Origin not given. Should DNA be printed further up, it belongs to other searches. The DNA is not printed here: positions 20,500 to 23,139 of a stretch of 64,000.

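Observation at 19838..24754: Uridine phosphorylase - two-subunit molybdenum hydroxylase (no FAD subunit) - CodA-like deaminase cluster: candidate oxidative pyrimidine/nucleobase pathway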

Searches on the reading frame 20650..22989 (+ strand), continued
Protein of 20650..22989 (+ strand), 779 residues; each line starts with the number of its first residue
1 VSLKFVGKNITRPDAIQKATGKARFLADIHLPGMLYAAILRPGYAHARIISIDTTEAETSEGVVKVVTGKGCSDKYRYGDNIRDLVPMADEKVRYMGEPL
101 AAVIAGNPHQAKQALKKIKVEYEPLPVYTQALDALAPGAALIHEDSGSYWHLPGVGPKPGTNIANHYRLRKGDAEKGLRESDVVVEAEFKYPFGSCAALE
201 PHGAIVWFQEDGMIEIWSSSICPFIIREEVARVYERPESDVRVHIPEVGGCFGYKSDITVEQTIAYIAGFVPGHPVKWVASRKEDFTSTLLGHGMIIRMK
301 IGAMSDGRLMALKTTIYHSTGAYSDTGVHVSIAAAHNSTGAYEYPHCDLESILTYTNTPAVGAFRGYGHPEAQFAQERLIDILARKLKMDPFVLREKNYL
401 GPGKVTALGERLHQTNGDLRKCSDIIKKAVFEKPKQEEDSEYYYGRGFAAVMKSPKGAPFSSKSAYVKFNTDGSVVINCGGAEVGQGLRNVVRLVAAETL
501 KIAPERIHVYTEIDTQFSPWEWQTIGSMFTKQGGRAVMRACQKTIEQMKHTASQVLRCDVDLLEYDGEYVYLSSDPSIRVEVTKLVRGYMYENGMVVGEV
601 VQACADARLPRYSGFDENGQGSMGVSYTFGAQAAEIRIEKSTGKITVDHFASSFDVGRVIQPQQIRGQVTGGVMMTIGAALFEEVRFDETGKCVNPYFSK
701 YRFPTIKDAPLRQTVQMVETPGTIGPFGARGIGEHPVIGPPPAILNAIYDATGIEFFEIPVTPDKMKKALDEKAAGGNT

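Call 14: find_encoding_contigs(protein=P0115, flank=8000, max_places=2)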
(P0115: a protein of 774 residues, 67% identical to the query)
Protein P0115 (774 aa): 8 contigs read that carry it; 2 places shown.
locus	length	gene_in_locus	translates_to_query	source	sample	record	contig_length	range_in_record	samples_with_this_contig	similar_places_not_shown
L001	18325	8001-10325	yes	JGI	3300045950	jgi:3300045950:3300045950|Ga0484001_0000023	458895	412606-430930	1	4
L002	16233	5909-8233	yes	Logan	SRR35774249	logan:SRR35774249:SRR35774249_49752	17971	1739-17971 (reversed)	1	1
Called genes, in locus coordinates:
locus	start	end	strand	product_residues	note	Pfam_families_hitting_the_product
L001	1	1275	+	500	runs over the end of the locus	-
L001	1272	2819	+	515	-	PF13231:PMT_2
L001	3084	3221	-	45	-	-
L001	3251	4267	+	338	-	PF02608:Bmp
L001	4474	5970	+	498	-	PF00005:ABC_tran, PF13304:AAA_21 (faint), PF00005:ABC_tran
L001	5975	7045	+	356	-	PF02653:BPD_transp_2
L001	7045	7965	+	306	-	PF02653:BPD_transp_2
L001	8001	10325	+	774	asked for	PF01315:Ald_Xan_dh_C, PF02738:MoCoBD_1, PF20256:MoCoBD_2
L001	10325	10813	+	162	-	PF00111:Fer2, PF13085:Fer2_3 (weak), PF01799:Fer2_2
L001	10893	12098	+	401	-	PF01979:Amidohydro_1, PF07969:Amidohydro_3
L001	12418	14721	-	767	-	PF01301:Glyco_hydro_35, PF02449:Glyco_hydro_42, PF22369:GLMA_2nd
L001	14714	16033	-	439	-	PF03747:ADP_ribosyl_GH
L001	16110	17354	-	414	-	PF10091:Glycoamylase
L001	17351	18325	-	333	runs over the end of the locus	PF00356:LacI, PF00532:Peripla_BP_1, PF13407:Peripla_BP_4, PF13377:Peripla_BP_3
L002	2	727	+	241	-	?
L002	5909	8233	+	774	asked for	PF01315:Ald_Xan_dh_C, PF02738:MoCoBD_1, PF20256:MoCoBD_2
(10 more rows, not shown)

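Call 15: find_encoding_contigs(protein=P0004, flank=8000, max_places=2)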
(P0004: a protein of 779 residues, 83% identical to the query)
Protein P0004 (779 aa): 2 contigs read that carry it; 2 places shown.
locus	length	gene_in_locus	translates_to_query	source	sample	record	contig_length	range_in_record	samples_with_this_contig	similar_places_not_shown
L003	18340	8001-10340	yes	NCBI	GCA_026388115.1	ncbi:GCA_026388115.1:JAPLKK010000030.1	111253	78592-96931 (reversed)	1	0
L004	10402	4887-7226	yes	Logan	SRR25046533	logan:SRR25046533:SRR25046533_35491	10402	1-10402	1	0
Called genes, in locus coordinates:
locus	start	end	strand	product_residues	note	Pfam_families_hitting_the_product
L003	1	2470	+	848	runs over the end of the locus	PF17148:DUF5117, PF16313:DUF4953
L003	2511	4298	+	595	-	PF01401:Peptidase_M2, PF01432:Peptidase_M3 (faint)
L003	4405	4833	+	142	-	PF00293:NUDIX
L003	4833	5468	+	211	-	PF14353:CpXC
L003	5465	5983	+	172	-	PF00929:RNase_T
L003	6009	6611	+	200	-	-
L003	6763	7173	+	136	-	PF08211:dCMP_cyt_deam_2 (weak), PF00383:dCMP_cyt_deam_1 (weak), PF26947:CDL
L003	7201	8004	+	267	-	PF01048:PNP_UDP_1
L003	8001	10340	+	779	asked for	PF01315:Ald_Xan_dh_C, PF02738:MoCoBD_1, PF20256:MoCoBD_2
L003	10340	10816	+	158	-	PF00111:Fer2 (weak), PF13085:Fer2_3 (weak), PF01799:Fer2_2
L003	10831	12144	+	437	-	PF01979:Amidohydro_1 (weak), PF07969:Amidohydro_3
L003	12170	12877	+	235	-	-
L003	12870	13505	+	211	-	PF06941:NT5C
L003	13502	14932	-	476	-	PF13431:TPR_17 (faint), PF01636:APH (faint), PF00069:Pkinase, PF06293:Kdo (weak), PF07714:PK_Tyr_Ser-Thr, PF03109:ABC1 (weak)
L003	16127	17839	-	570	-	PF00515:TPR_1 (faint), PF07719:TPR_2 (faint), PF13428:TPR_14 (faint), PF13431:TPR_17 (faint), PF14559:TPR_19 (weak), PF13371:TPR_9 (weak), PF00069:Pkinase, PF07714:PK_Tyr_Ser-Thr, +4 more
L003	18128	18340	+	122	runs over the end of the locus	-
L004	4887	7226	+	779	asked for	PF01315:Ald_Xan_dh_C, PF02738:MoCoBD_1, PF20256:MoCoBD_2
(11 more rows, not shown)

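Call 16: find_encoding_contigs(protein=P0051, flank=8000, max_places=2)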
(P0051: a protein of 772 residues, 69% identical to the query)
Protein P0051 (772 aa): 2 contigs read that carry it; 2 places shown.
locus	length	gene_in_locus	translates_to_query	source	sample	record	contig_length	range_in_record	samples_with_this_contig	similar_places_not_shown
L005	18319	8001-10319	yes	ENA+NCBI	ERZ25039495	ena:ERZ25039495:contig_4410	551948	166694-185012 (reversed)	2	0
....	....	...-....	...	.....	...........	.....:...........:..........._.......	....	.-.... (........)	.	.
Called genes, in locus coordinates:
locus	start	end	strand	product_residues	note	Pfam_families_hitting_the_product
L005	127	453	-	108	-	-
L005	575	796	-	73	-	PF01106:NifU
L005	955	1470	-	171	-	PF00210:Ferritin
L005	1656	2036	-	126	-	PF06397:Desulfoferrod_N, PF01880:Desulfoferrodox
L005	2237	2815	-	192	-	PF00210:Ferritin, PF02915:Rubrerythrin, PF23458:DUF7130 (weak), PF21349:RUBY_RBDX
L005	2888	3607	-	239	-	PF21347:DUF3108_like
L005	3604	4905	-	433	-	PF04775:Bile_Hydr_Trans, PF01738:DLH (faint), PF08840:BAAT_C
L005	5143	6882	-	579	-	PF00672:HAMP, PF07228:SpoIIE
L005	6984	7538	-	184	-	PF03729:DUF308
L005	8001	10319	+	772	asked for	PF01315:Ald_Xan_dh_C, PF02738:MoCoBD_1, PF20256:MoCoBD_2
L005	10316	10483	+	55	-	-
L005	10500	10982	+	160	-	PF00111:Fer2, PF01799:Fer2_2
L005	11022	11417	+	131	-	-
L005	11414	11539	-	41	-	-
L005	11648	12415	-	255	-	-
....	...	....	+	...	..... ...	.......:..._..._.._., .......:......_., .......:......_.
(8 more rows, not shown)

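Call 18: find_related_loci(query=window:20650-22989:+, collection=genome_contigs, flank=10000)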
Query window:20650-22989:+ (779 aa) in genome_contigs; peptide patterns used: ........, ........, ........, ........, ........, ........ (x = any residue, [..] = any of these).
357 stretches matched a pattern; 262 encode a relative of the query (tblastn E <= 1e-3); the best 80 are kept; 80 distinct loci.
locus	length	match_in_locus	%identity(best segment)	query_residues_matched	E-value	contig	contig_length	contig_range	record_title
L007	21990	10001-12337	85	1-778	0e+0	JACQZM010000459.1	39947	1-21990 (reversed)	MAG: Candidatus Riflebacteria bacterium isolate NC_groundwater_1567_Pr4_S-0.65um_68_8 SR1-18-Sp65_coassembly_scaffold_17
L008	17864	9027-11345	74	1-775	0e+0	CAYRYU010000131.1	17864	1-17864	MAG TPA_asm: uncultured bacterium isolate binchicken_co66_92 genome assembly, contig: NODE_4976_length_17864_cov_24.5304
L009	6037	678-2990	73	1-773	0e+0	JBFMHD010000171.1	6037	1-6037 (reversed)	MAG: Candidatus Hydrogenedentota bacterium isolate MAG314 MAG314_171, whole genome shotgun sequence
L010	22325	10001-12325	73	1-776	0e+0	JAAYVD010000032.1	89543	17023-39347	MAG: Candidatus Riflebacteria bacterium isolate AS27yjCOA_28 38848_AS27, whole genome shotgun sequence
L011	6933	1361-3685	73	1-776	0e+0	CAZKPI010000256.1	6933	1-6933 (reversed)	MAG TPA_asm: uncultured bacterium isolate binchicken_co135_42 genome assembly, contig: NODE_11963_length_6933_cov_3.1881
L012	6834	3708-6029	71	1-775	0e+0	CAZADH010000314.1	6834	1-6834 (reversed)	MAG TPA_asm: uncultured bacterium isolate binchicken_co66_272 genome assembly, contig: NODE_15985_length_6834_cov_5.4444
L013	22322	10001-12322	70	1-776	0e+0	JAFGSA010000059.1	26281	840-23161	MAG: Elusimicrobia bacterium isolate Zod_Metabat.862 k87_11399655, whole genome shotgun sequence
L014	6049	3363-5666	71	1-770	0e+0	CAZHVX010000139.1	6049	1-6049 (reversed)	MAG TPA_asm: uncultured Pseudomonadota bacterium isolate SRP256446_co1_199 genome assembly, contig: NODE_8945_length_604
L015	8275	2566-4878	70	1-773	0e+0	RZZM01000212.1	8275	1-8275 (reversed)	MAG: Spartobacteria bacterium isolate INTA.AUR.068 contig-100_4416, whole genome shotgun sequence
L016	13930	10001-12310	72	1-771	0e+0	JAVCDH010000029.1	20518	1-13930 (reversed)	MAG: Candidatus Euphemobacter frigidus isolate MAG_3300031227_11 Ga0307928_10001081, whole genome shotgun sequence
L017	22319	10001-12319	70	1-773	0e+0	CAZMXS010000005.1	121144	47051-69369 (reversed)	MAG TPA_asm: uncultured Verrucomicrobiota bacterium isolate SRP167436_co1_345 genome assembly, contig: NODE_105_length_1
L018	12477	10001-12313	68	1-773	0e+0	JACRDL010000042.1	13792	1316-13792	MAG: Elusimicrobia bacterium isolate NC_groundwater_1671_Pr3_B-0.1um_38_13 SR-2_scaffold_141_1358707, whole genome shotg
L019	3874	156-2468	70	1-772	0e+0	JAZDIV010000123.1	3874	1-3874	MAG: PVC group bacterium isolate MEGAHIT-group-0.426 k141_12410804, whole genome shotgun sequence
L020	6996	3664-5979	70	1-773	0e+0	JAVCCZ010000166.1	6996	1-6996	MAG: Candidatus Erginobacter occultus isolate MAG_3300035698_653 Ga0374944_466455, whole genome shotgun sequence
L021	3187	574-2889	68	1-773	0e+0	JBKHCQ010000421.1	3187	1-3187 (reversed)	MAG: Anaerolineales bacterium isolate D1M03_10 NODE_16817_length_3187_cov_9.912835, whole genome shotgun sequence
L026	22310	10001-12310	67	1-771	0e+0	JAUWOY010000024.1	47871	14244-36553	MAG: Chloroflexota bacterium isolate CSMAG_2462 CSMAG_2462_k141_189160_length_47871_cov_16.9853, whole genome shotgun se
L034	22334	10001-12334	83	1-778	0e+0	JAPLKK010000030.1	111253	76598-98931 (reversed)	MAG: Elusimicrobia bacterium isolate LacPavin_0818_WC55_MAG_67_8 LacPavin_0818_WC55_scaffold_21577, whole genome shotgun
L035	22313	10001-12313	71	1-773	0e+0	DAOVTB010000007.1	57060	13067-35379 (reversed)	MAG TPA_asm: Candidatus Muiribacteriota bacterium isolate CSMAG_1642 CSMAG_1642_k141_4741646_length_57060_cov_13.9605, w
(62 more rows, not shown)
